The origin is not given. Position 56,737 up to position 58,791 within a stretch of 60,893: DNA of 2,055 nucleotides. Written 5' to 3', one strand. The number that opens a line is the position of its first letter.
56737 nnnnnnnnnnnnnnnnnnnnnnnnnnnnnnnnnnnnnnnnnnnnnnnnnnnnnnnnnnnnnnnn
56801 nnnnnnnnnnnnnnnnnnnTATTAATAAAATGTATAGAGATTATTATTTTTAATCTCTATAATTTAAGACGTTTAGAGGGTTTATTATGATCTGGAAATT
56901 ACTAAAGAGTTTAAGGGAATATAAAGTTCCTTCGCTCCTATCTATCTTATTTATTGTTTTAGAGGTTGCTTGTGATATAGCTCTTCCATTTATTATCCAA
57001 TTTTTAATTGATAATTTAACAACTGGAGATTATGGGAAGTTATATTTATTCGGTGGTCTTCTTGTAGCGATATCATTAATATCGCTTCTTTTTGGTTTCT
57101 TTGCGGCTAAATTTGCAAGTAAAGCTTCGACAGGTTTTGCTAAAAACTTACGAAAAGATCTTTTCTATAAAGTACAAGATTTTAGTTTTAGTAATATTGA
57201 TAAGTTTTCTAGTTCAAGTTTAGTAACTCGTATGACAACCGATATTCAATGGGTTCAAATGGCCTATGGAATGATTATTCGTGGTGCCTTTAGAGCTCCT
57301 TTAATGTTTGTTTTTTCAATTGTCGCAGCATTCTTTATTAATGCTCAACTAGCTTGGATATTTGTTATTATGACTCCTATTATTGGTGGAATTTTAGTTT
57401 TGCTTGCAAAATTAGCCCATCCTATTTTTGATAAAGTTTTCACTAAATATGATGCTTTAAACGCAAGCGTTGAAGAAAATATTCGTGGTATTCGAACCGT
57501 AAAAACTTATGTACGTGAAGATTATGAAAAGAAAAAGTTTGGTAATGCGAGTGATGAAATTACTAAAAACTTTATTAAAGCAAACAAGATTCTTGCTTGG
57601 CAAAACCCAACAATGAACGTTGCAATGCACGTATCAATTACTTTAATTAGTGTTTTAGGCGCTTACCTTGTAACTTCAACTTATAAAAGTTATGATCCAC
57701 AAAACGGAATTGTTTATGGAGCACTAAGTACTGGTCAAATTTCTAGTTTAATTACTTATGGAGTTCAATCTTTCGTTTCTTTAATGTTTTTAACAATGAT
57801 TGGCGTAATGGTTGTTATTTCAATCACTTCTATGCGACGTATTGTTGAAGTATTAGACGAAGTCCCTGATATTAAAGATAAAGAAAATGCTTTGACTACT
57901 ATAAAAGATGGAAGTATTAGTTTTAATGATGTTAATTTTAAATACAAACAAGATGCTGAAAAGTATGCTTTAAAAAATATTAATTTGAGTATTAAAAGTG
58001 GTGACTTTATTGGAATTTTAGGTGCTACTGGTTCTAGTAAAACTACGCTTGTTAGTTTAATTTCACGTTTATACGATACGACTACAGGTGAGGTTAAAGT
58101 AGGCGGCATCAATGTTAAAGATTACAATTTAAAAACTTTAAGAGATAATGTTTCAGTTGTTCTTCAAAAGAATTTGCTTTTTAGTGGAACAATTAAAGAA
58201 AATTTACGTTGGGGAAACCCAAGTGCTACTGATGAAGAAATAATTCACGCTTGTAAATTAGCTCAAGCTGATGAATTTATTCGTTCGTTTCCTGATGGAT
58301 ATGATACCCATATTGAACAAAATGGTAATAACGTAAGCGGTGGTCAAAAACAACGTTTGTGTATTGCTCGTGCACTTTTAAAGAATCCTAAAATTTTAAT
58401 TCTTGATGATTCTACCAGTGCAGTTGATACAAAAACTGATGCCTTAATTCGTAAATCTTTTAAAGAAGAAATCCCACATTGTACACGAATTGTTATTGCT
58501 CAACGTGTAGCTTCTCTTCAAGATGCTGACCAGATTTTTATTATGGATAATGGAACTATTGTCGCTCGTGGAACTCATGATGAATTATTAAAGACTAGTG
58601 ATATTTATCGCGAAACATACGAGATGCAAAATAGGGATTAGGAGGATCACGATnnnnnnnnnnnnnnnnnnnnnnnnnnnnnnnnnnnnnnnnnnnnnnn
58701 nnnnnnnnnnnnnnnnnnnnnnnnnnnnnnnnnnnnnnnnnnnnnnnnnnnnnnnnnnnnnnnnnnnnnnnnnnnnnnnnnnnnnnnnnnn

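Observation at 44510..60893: Candidate undescribed pathway: import, de-acylation, phosphorolysis and aglycone export of plant glycosides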

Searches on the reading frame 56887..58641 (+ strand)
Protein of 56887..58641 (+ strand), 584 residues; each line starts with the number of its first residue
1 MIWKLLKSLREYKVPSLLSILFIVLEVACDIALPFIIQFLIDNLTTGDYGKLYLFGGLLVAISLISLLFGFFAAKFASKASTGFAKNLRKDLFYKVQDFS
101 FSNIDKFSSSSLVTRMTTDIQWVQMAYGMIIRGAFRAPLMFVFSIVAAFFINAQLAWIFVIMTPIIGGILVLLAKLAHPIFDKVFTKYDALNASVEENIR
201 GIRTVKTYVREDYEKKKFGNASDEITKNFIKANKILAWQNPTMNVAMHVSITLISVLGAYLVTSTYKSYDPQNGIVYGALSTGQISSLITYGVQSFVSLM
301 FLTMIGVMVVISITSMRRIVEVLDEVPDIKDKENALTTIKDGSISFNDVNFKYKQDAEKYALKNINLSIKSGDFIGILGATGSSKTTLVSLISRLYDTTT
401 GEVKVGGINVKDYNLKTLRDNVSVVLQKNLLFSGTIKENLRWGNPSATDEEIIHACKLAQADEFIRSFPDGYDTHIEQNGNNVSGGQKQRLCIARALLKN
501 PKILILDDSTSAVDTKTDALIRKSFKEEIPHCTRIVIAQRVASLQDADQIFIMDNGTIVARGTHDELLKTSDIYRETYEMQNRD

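Call 4: search_protein_families(library=pfam, proteins=[window:56887-58641:+])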
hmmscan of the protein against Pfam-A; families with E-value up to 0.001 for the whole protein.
window:56887-58641:+ (584 aa): 2 families
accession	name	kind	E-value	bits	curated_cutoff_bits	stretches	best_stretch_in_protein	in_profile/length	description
PF00664.28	ABC_membrane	-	4.7e-44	151.6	28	1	17-280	2-266/274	ABC transporter transmembrane region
PF00005.33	ABC_tran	-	1.6e-30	106.9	25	1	362-511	1-137/137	ABC transporter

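Call 51: search_solved_structures(query=window:56887-58641:+, max_evalue=1e-40)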
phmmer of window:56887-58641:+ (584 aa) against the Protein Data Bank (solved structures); distinct sequences matched with E-value up to 1e-40: 239 (the best 60 are shown).
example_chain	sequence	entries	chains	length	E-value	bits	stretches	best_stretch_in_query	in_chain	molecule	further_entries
8gmg_A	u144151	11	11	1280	6.2e-125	421.3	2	71-581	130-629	ATP-dependent translocase ABCB1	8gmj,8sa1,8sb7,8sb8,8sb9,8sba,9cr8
6qex_A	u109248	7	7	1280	6.6e-125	421.2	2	71-581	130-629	Multidrug resistance protein 1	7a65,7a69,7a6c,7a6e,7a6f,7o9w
8sa0_A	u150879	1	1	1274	9.6e-125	420.6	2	71-581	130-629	ATP-dependent translocase ABCB1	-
8y6h_A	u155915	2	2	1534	1.3e-124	420.3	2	72-581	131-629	ATP-dependent translocase ABCB1,mNeonGreen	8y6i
3qf4_A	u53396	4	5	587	1.5e-124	420.1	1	6-581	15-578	ABC transporter, ATP-binding protein | ABC transporter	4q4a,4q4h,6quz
4f4c_A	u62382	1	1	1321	2e-124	419.6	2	87-577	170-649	Multidrug resistance protein pgp-1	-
6c0v_A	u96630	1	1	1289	2.4e-124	419.3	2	71-581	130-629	Multidrug resistance protein 1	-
6qv0_A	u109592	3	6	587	3.1e-124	419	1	6-581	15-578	ABC transporter, ATP-binding protein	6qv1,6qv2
6qee_A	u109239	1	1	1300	3.5e-124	418.8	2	68-576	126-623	ABCB1HM-EQ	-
6fn4_A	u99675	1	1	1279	1.4e-123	416.8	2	69-576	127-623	Apo form of Human-mouse chimeric ABCB1 (ABCB1HM) in complex with Antigen binding fragment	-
6fn1_A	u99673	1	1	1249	1.5e-123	416.7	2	69-576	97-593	Human-mouse chimeric ABCB1 (ABCBHM)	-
5kpi_A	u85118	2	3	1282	4.3e-123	415.2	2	68-576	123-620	Multidrug resistance protein 1A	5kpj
6ujt_A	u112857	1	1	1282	4.4e-123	415.2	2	68-576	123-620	ATP-dependent translocase ABCB1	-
4m2s_A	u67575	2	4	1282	4.8e-123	415.1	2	68-576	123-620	Multidrug resistance protein 1A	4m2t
6q81_A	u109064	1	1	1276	4.8e-123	415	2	68-576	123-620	P-glycoprotein (ABCB1)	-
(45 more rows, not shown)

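Call 77: find_homologous_proteins(query=window:56887-58641:+, max_evalue=1e-60)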
Query window:56887-58641:+ (584 aa): 8000 proteins with E <= 1e-60 among 8000 candidates; the best 120 are listed.
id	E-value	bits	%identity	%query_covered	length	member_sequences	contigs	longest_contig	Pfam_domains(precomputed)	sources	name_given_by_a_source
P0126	0.0e+0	1279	100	100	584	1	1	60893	PF00005.34,PF00664.29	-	-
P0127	0.0e+0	1208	93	100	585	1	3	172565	PF00005.34,PF00664.29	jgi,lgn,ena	jgi:ABC-type multidrug transport system, ATPase and permease components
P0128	0.0e+0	1171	90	100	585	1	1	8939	PF00005.34,PF00664.29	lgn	-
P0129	0.0e+0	1122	87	100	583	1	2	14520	PF00005.34,PF00664.29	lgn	-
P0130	0.0e+0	1120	87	100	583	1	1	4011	PF00005.34,PF00664.29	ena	-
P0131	0.0e+0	1118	87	100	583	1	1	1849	PF00005.34,PF00664.29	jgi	-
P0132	0.0e+0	1046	81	100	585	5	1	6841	PF00005.34,PF00664.29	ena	-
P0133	4.2e-243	826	93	69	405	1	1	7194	PF00005.34,PF00664.29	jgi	jgi:ATP-binding cassette subfamily B multidrug efflux pump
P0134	1.1e-241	822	64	100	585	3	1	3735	PF00005.34,PF00664.29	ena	-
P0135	1.5e-235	801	62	99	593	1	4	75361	PF00005.34,PF00664.29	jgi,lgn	jgi:ATP-binding cassette subfamily B protein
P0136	1.3e-234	798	62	99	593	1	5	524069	PF00005.34,PF00664.29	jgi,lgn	jgi:ATP-binding cassette subfamily B protein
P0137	1.0e-225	769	60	100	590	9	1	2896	PF00005.34,PF00664.29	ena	-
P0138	1.3e-222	759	60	100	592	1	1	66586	PF00005.34,PF00664.29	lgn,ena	-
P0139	1.4e-222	758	60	100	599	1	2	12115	PF00005.34,PF00664.29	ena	-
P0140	3.5e-220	751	60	100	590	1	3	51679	PF00005.34,PF00664.29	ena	-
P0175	1.7e-216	738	59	100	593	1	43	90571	PF00005.34,PF00664.29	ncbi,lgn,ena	-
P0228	1.7e-215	735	59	100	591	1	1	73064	PF00005.34,PF00664.29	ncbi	ncbi:MAG: ABC transporter ATP-binding protein [Anaeroplasmataceae bacterium]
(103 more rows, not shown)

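Call 78: find_encoding_contigs(protein=P0127, flank=9000, max_places=3)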
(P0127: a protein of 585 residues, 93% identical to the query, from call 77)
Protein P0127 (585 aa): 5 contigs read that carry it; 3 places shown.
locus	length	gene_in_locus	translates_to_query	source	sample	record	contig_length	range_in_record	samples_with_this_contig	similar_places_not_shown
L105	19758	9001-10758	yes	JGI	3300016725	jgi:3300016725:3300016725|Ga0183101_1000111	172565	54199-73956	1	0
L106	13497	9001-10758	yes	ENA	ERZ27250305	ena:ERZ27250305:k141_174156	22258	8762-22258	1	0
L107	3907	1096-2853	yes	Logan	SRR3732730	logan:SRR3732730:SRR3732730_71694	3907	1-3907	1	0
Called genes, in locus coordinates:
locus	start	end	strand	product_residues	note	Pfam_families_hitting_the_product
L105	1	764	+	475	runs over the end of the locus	-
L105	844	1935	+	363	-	-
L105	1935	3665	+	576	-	PF00933:Glyco_hydro_3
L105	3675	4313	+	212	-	PF00702:Hydrolase, PF13419:HAD_2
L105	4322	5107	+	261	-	PF00756:Esterase, PF02230:Abhydrolase_2 (faint)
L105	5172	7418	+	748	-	PF00933:Glyco_hydro_3, PF01915:Glyco_hydro_3_C, PF14310:Fn3-like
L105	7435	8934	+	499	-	PF00135:COesterase, PF07859:Abhydrolase_3 (faint), PF20434:BD-FAE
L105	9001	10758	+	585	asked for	PF00664:ABC_membrane, PF00005:ABC_tran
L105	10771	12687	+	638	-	PF00664:ABC_membrane, PF02463:SMC_N (weak), PF00005:ABC_tran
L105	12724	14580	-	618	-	PF01966:HD, PF13487:HD_5 (weak)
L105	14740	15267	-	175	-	PF00326:Peptidase_S9, PF00561:Abhydrolase_1 (faint), PF01738:DLH (weak), PF02230:Abhydrolase_2 (faint), PF12146:Hydrolase_4 (faint), PF12695:Abhydrolase_5 (faint)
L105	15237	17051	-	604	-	-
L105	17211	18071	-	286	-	PF05448:AXE1 (weak), PF01738:DLH (weak), PF00561:Abhydrolase_1 (weak), PF03959:FSH1 (faint), PF12146:Hydrolase_4, PF12695:Abhydrolase_5 (faint), PF00326:Peptidase_S9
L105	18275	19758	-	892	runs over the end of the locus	PF01326:PPDK_N, PF00391:PEP-utilizers, PF02896:PEP-utilizers_C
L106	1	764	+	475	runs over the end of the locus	-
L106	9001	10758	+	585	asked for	PF00664:ABC_membrane, PF00005:ABC_tran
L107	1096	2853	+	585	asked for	PF00664:ABC_membrane, PF00005:ABC_tran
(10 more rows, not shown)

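Call 79: find_encoding_contigs(protein=P0129, flank=9000, max_places=2)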
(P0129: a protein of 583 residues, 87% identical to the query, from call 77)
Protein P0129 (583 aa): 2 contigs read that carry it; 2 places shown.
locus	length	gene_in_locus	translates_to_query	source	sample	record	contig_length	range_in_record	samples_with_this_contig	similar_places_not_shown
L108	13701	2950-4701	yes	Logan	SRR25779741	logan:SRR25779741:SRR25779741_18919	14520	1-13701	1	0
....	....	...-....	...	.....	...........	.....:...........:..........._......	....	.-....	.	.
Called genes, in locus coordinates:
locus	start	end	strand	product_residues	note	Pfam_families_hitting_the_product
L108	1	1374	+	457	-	?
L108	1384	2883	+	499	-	PF00135:COesterase, PF07859:Abhydrolase_3 (weak), PF20434:BD-FAE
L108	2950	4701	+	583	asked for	PF00664:ABC_membrane, PF00005:ABC_tran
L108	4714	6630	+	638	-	PF00664:ABC_membrane, PF00005:ABC_tran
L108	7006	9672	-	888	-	PF01326:PPDK_N, PF00391:PEP-utilizers, PF02896:PEP-utilizers_C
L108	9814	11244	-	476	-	PF03448:MgtE_N, PF00571:CBS, PF01769:MgtE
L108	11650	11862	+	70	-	-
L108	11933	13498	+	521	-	PF00370:FGGY_N, PF02782:FGGY_C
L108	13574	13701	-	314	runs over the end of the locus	?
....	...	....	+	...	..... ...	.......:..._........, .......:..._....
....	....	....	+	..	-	?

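Call 80: find_encoding_contigs(protein=P0136, flank=9000, max_places=2)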
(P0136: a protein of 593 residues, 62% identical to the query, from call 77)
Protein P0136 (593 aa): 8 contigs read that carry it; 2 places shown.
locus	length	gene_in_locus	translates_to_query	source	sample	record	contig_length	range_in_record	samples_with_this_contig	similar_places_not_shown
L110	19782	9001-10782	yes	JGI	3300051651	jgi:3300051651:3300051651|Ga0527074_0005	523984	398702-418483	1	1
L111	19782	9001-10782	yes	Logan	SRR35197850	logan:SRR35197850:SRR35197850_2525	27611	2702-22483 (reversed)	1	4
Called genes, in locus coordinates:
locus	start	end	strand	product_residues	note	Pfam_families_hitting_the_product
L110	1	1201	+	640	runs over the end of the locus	PF05649:Peptidase_M13_N, PF01431:Peptidase_M13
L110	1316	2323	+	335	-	PF01370:Epimerase, PF13460:NAD_binding_10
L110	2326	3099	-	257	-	PF03747:ADP_ribosyl_GH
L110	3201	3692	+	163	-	PF00210:Ferritin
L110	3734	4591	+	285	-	PF02678:Pirin, PF05726:Pirin_C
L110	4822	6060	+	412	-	PF00654:Voltage_CLC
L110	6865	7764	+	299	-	PF20434:BD-FAE, PF07859:Abhydrolase_3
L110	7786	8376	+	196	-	PF13483:Lactamase_B_3, PF12706:Lactamase_B_2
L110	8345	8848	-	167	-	-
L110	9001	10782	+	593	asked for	PF00664:ABC_membrane, PF00005:ABC_tran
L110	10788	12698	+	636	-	PF00664:ABC_membrane, PF00005:ABC_tran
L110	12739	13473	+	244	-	PF01975:SurE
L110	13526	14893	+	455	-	PF02127:Peptidase_M18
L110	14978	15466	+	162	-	-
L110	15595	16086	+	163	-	-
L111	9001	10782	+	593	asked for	PF00664:ABC_membrane, PF00005:ABC_tran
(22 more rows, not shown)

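Call 81: find_encoding_contigs(protein=P0138, flank=8000, max_places=1)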
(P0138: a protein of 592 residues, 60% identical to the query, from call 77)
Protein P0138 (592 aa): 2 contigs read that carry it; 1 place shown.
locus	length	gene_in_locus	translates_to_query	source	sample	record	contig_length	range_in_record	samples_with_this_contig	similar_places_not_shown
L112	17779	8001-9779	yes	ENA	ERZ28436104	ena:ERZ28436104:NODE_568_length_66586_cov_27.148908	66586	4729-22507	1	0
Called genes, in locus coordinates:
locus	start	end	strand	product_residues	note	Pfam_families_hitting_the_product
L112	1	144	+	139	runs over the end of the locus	PF11457:DUF3021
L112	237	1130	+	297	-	PF02463:SMC_N (weak), PF13175:AAA_15 (faint), PF00005:ABC_tran, PF13304:AAA_21 (faint)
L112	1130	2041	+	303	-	PF01061:ABC2_membrane, PF12698:ABC2_membrane_3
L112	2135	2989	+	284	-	PF12541:DUF3737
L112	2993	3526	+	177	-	PF18907:DUF5662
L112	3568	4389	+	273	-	PF19570:DUF6088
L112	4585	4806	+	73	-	PF04023:FeoA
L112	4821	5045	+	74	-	PF04023:FeoA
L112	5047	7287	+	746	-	PF00009:GTP_EFTU (faint), PF01926:MMR_HSR1, PF02421:FeoB_N, PF17910:FeoB_Cyto (weak), PF07670:Gate, PF07664:FeoB_C, PF07670:Gate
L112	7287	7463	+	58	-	-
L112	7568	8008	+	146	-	PF22381:Staph_reg_Sar_Rot, PF12802:MarR_2, PF01047:MarR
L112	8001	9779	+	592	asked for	PF00664:ABC_membrane, PF00005:ABC_tran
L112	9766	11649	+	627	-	PF00664:ABC_membrane, PF00005:ABC_tran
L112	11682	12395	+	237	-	PF06541:ABC_trans_CmpB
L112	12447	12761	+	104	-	PF01985:CRS1_YhbY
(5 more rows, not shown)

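Call 82: find_encoding_contigs(protein=P0228, flank=8000, max_places=1)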
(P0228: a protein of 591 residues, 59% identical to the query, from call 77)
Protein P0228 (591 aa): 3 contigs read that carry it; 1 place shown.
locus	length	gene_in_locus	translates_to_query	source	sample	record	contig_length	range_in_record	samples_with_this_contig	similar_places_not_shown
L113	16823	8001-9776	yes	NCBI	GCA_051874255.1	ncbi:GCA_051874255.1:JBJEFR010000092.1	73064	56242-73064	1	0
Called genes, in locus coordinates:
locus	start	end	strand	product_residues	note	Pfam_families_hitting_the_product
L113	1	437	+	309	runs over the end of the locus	-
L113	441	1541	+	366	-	PF00696:AA_kinase, PF01472:PUA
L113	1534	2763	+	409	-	PF00171:Aldedh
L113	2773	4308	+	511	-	PF01676:Metalloenzyme, PF06415:iPGM_N, PF01663:Phosphodiest (faint)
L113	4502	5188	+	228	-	PF13151:DUF3990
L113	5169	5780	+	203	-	PF01381:HTH_3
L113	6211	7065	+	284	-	PF12822:ECF_trnsprt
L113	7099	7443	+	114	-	PF01187:MIF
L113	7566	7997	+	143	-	PF22381:Staph_reg_Sar_Rot, PF01047:MarR, PF12802:MarR_2, PF13463:HTH_27 (weak), PF13601:HTH_34 (weak)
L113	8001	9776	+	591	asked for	PF00664:ABC_membrane, PF00005:ABC_tran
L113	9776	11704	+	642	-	PF00664:ABC_membrane, PF00005:ABC_tran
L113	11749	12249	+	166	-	-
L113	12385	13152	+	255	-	PF02811:PHP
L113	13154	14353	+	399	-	PF13393:tRNA-synt_His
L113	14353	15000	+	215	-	PF01634:HisG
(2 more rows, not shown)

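Call 83: find_encoding_contigs(protein=P0175, flank=8000, max_places=1)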
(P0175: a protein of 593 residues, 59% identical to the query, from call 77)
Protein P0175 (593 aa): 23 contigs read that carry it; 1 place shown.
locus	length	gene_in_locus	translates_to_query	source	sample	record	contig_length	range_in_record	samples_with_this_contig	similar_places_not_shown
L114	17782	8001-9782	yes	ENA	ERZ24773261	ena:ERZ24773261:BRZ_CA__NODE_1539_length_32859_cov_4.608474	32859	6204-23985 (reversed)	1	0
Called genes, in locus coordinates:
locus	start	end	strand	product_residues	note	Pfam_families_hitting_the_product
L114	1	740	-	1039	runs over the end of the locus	PF02368:Big_2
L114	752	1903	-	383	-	-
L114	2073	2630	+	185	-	PF00857:Isochorismatase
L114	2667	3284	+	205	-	PF02525:Flavodoxin_2, PF03358:FMN_red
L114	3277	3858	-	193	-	PF02417:Chromate_transp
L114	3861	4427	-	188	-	PF02417:Chromate_transp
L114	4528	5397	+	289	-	PF00126:HTH_1, PF03466:LysR_substrate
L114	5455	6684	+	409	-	PF00464:SHMT, PF00155:Aminotran_1_2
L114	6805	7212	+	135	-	-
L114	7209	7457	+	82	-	PF00583:Acetyltransf_1, PF13673:Acetyltransf_10 (weak), PF13508:Acetyltransf_7, PF14542:Acetyltransf_CG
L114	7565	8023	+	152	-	PF22381:Staph_reg_Sar_Rot (weak), PF01047:MarR (weak), PF13463:HTH_27 (weak)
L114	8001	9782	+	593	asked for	PF00664:ABC_membrane, PF00005:ABC_tran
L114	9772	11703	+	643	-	PF00664:ABC_membrane, PF00005:ABC_tran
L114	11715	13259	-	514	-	PF13552:DUF4127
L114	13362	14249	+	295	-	PF03418:Peptidase_A25, PF06866:DUF1256 (faint), PF03418:Peptidase_A25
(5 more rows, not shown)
